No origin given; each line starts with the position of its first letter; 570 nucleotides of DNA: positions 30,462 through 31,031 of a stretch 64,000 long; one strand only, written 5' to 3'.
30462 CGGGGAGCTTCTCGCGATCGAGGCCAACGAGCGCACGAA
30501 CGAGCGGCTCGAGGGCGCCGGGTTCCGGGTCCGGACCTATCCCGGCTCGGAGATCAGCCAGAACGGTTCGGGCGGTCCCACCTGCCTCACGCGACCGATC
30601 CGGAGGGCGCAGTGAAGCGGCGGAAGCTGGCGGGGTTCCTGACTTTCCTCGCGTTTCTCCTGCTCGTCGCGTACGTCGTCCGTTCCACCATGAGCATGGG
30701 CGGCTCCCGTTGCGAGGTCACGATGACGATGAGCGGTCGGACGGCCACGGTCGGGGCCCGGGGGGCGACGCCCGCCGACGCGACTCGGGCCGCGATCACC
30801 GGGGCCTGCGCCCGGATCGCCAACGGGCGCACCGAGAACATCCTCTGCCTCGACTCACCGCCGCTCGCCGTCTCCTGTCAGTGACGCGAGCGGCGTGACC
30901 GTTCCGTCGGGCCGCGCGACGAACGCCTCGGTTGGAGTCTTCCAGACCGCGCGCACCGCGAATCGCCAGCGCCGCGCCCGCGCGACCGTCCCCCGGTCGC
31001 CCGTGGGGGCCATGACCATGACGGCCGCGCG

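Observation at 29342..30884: HNH endonuclease / DDAH-amidinotransferase-superfamily enzyme / small membrane protein: a tightly coupled three-gene unit abutting the IS256 element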

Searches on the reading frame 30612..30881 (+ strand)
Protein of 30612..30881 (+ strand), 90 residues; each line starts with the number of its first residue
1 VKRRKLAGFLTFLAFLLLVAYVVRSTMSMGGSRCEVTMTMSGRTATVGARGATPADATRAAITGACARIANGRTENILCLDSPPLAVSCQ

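Call 5: search_protein_families(library=pfam, proteins=[window:30612-30881:+], max_evalue=0.1)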
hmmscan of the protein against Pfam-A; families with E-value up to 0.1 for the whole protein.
window:30612-30881:+ (90 aa): 0 families

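Call 7: search_protein_families(library=ncbifam, proteins=[window:30612-30881:+], max_evalue=0.1)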
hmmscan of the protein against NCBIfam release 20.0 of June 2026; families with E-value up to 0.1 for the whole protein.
window:30612-30881:+ (90 aa): 3 families
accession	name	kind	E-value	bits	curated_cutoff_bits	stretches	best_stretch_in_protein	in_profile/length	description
NF011014.0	PRK14442.1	equivalog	0.015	15.8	98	1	36-77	6-47/91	acylphosphatase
NF011000.0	PRK14426.1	equivalog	0.063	13.3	89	1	36-80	6-50/92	acylphosphatase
NF011022.0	PRK14451.1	equivalog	0.08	13.3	91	0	38-81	9-52/91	acylphosphatase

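Call 8: search_protein_families(library=padloc, proteins=[window:30612-30881:+], max_evalue=0.1)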
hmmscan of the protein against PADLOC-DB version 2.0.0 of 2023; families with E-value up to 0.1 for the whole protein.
window:30612-30881:+ (90 aa): 0 families

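Call 15: find_homologous_proteins(query=window:30612-30881:+, max_evalue=0.01)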
Query window:30612-30881:+ (90 aa): 13 proteins with E <= 0.01 among 20 candidates.
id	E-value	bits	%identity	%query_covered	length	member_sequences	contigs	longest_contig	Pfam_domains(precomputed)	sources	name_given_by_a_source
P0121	4.9e-50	184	100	100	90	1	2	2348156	-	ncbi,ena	-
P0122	5.6e-36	140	74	100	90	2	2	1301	-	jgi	-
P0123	6.4e-36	139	77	100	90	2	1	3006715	-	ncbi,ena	-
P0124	1.4e-35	138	73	100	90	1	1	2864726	-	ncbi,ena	-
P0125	8.5e-29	117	65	98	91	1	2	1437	-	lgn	-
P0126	6.7e-28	114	65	99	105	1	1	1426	-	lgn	-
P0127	8.4e-28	114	67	98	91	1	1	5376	-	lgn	-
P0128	2.0e-26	109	66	100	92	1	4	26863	-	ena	-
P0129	2.5e-26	109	64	98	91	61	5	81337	-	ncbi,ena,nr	ncbi:MAG: hypothetical protein OXI65_03200 [Acidobacteriota bacterium]|nr:hypothetical protein [Acid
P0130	6.2e-26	108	65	91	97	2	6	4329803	-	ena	-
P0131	2.9e-25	105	62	98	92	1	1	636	-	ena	-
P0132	4.9e-23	98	62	98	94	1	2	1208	-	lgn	-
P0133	6.8e-10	57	79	43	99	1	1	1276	PF00475.25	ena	-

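Call 17: find_encoding_contigs(protein=P0123, flank=8000, max_places=2)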
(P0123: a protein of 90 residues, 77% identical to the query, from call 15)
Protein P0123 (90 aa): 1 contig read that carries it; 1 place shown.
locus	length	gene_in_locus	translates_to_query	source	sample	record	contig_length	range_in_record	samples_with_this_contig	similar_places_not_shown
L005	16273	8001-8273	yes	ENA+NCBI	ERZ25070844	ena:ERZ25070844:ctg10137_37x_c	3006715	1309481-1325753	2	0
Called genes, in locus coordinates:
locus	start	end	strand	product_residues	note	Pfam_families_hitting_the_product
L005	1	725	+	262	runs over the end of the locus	PF00106:adh_short, PF13561:adh_short_C2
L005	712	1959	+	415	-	PF00682:HMGL-like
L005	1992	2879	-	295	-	PF00491:Arginase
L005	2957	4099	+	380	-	PF00413:Peptidase_M10 (weak)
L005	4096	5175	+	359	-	-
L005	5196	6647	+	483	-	PF00293:NUDIX, PF00753:Lactamase_B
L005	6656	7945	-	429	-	PF01979:Amidohydro_1, PF07969:Amidohydro_3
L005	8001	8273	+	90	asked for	-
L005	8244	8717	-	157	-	-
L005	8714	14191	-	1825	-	PF12705:PDDEXK_1, PF00580:UvrD-helicase, PF13245:AAA_19, PF13361:UvrD_C, PF13538:UvrD_C_2 (faint)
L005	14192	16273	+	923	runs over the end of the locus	PF00933:Glyco_hydro_3, PF01915:Glyco_hydro_3_C (weak), PF00144:Beta-lactamase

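Call 18: find_encoding_contigs(protein=P0130, flank=8000, max_places=3)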
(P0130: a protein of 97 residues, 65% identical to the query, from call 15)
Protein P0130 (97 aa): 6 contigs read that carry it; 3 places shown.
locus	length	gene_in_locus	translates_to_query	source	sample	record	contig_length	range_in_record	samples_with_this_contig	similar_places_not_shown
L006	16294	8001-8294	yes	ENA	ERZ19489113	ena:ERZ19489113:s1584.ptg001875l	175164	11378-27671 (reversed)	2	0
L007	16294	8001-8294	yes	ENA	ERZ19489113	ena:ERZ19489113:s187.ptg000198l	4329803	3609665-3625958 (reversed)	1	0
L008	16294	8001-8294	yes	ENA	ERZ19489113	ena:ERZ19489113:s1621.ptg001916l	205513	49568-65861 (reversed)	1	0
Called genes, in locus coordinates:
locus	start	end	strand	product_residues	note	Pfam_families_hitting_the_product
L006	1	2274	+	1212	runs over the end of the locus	PF04151:PPC (weak)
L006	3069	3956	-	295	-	PF00491:Arginase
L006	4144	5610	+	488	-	PF00293:NUDIX (weak), PF00753:Lactamase_B, PF12706:Lactamase_B_2 (weak)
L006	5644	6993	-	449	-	PF01979:Amidohydro_1, PF07969:Amidohydro_3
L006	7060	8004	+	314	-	PF19420:DDAH_eukar (weak), PF02274:ADI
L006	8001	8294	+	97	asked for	-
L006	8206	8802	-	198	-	-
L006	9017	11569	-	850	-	PF00580:UvrD-helicase, PF13245:AAA_19, PF13361:UvrD_C (weak)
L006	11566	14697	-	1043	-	PF12705:PDDEXK_1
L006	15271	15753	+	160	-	PF00092:VWA, PF13519:VWA_2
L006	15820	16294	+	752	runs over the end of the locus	PF00226:DnaJ, PF07581:Glug (faint), PF03544:TonB_C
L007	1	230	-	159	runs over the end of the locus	-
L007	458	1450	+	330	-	-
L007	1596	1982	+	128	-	-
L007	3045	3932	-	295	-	PF00491:Arginase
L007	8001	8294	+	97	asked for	-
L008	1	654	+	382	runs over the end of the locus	-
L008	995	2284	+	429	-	PF04151:PPC (faint)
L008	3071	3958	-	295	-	PF00491:Arginase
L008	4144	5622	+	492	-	PF00293:NUDIX, PF00753:Lactamase_B, PF12706:Lactamase_B_2 (weak)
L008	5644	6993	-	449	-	PF01979:Amidohydro_1, PF07969:Amidohydro_3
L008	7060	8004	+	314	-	PF19420:DDAH_eukar (weak), PF02274:ADI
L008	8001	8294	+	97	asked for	-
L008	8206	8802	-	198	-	-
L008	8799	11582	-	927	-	PF00580:UvrD-helicase, PF13245:AAA_19, PF13361:UvrD_C, PF13538:UvrD_C_2 (faint)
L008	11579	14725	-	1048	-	PF12705:PDDEXK_1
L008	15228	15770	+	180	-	PF00092:VWA, PF13519:VWA_2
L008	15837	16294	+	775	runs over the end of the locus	PF00226:DnaJ, PF07581:Glug (faint)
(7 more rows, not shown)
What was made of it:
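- L006-L008 show the same order (call 18).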

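Call 19: find_encoding_contigs(protein=P0129, flank=8000, max_places=3)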
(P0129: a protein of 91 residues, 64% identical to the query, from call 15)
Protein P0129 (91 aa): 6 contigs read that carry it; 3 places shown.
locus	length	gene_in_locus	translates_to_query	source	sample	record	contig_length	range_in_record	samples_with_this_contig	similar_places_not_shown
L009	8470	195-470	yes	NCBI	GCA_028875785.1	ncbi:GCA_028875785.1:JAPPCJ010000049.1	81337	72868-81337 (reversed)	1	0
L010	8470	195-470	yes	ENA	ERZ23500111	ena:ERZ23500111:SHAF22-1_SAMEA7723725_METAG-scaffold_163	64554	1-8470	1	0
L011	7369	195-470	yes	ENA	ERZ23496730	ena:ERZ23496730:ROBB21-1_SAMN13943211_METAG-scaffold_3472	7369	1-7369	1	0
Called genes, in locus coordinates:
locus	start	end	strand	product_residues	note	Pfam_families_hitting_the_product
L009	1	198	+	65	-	PF02274:ADI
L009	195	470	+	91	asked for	-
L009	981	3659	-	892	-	PF00580:UvrD-helicase, PF13245:AAA_19, PF13361:UvrD_C, PF13538:UvrD_C_2 (faint)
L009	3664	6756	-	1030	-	PF12705:PDDEXK_1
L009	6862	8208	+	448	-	PF01555:N6_N4_Mtase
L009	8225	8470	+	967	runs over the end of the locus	PF00933:Glyco_hydro_3, PF00144:Beta-lactamase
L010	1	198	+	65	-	PF02274:ADI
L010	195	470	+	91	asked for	-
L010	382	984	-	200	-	-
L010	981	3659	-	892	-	PF00580:UvrD-helicase, PF13245:AAA_19, PF13361:UvrD_C, PF13538:UvrD_C_2 (faint)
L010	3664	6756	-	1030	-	PF12705:PDDEXK_1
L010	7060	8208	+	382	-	PF01555:N6_N4_Mtase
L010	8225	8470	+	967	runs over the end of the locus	PF00933:Glyco_hydro_3, PF00144:Beta-lactamase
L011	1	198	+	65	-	PF02274:ADI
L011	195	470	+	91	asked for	-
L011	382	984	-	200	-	-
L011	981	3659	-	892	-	PF00580:UvrD-helicase, PF13245:AAA_19, PF13361:UvrD_C, PF13538:UvrD_C_2 (faint)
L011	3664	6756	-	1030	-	PF12705:PDDEXK_1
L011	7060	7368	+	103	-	?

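Call 43: predict_structure(alignment_id=A3)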
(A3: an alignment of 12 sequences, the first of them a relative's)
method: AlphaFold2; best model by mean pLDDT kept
length: 90 residues; sequences in the alignment: 12
mean_pLDDT: 88.2   pTM: 0.62
mean pLDDT of the five models: 88.2, 87.6, 86.5, 86.3, 85.5
residues with pLDDT >= 90: 55; 70-90: 28; 50-70: 7; < 50: 0
segments of 3 or more residues with pLDDT < 50: none
pLDDT, mean of each block of 10 residues (from residue 1): 81 94 70 90 92 90 93 91 92
secondary structure, 60 per line:
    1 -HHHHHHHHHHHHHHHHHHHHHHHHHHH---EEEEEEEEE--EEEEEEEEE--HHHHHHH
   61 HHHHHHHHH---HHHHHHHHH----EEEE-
elements in order: H2-28 E32-40 E43-51 H54-69 H73-81 E86-89
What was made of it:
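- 30612..30884 (+): Small orphan gene (90 aa). The product has a basic N-terminus, one TM helix and a ~55-aa domain with four invariant Cys (motif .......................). It is translationally coupled to the DDAH-like gene by a GTGA overlap, with a GGAGG 6-11 nt upstream. AF2 model with pLDDT 88 (call 43).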

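Call 47: fold_search(model_id=the predicted structure, library=pdb)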
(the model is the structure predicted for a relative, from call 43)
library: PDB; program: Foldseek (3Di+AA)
matches with E <= 10: 197; with E <= 0.001: 0
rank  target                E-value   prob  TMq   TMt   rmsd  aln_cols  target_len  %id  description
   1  9e6q_AR               7.4e-01  0.47  0.42  0.47   3.4        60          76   22  Cryo-EM structure of the Pyrobaculum calidifontis 50S ribosomal subunit in complex with Dri (released 2024-11-20)
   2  9b9x                  1.5e+00  0.15  0.21  0.10   9.8        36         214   17  Crystal structure of the ligand binding domain of the Halomonas titanicae chemoreceptor Htc10 in complex with hypoxanthi (released 2024-11-20)
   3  9b9s                  1.5e+00  0.15  0.21  0.10   9.8        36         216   17  Crystal structure of the ligand binding domain of the Halomonas titanicae chemoreceptor Htc10 in complex with guanine (released 2024-11-20)
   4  9ba3_F                1.6e+00  0.13  0.20  0.13   9.8        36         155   17  High-resolution crystal structure of the ligand binding domain of the Halomonas titanicae chemoreceptor Htc10 in compl (released 2024-11-20)
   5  9bk5_A                2.0e+00  0.13  0.24  0.27  10.8        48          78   21  Structure of LNG binder complex (released 2024-10-09)
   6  9ba3_A                2.0e+00  0.12  0.20  0.12   9.8        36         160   17  High-resolution crystal structure of the ligand binding domain of the Halomonas titanicae chemoreceptor Htc10 in compl (released 2024-11-20)
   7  2nyb_A                2.1e+00  0.15  0.29  0.15  13.4        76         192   17  Crystal structure of E.Coli Iron Superoxide Dismutase Q69E at 1.1 Angstrom resolution (released 2006-12-05)
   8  3qph_A                2.3e+00  0.12  0.20  0.06   9.7        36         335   22  The three-dimensional structure of TrmB, a global transcriptional regulator of the hyperthermophilic archaeon Pyrococc (released 2012-05-30)
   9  9ba3_D                2.7e+00  0.10  0.21  0.13   9.8        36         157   17  High-resolution crystal structure of the ligand binding domain of the Halomonas titanicae chemoreceptor Htc10 in compl (released 2024-11-20)
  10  9ba3_B                2.7e+00  0.10  0.20  0.12   9.9        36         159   17  High-resolution crystal structure of the ligand binding domain of the Halomonas titanicae chemoreceptor Htc10 in compl (released 2024-11-20)
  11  1zg2_MODEL_1_A        2.7e+00  0.07  0.29  0.28   9.0        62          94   14  Solution NMR structure of the UPF0213 protein BH0048 from Bacillus halodurans. Northeast Structural Genomics t (released 2005-06-21)
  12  8e5t_S                2.9e+00  0.10  0.33  0.20   5.2        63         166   17  Yeast co-transcriptional Noc1-Noc2 RNP assembly checkpoint intermediate (released 2023-04-12)
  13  9kby_A                3.1e+00  0.06  0.28  0.05  17.0        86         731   17  Cryo-EM structure of DCL4-Hairpin RNA complex (released 2026-02-18)
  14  9hcd_S                3.5e+00  0.12  0.20  0.11   8.4        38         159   16  Mouse mitoribosome large subunit assembly intermediate (with uL16m) bound to MRM3-dimer, DDX28 and the MALSU-L0R8F8-mt (released 2025-06-11)
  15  9hcf_S                3.5e+00  0.11  0.20  0.13   7.9        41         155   15  Mouse mitoribosome large subunit assembly intermediate bound to NSUN4, METRF4, GTPBP7, GTPBP10 and the MALSU-L0R8F8-mt (released 2025-07-09)
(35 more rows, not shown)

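Call 59: search_protein_families(library=pfam, proteins=[L006:8209-8802:-], max_evalue=0.01)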
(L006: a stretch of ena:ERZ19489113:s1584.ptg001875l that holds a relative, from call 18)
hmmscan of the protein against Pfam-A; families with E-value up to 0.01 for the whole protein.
L006:8209-8802:- (198 aa): 0 families
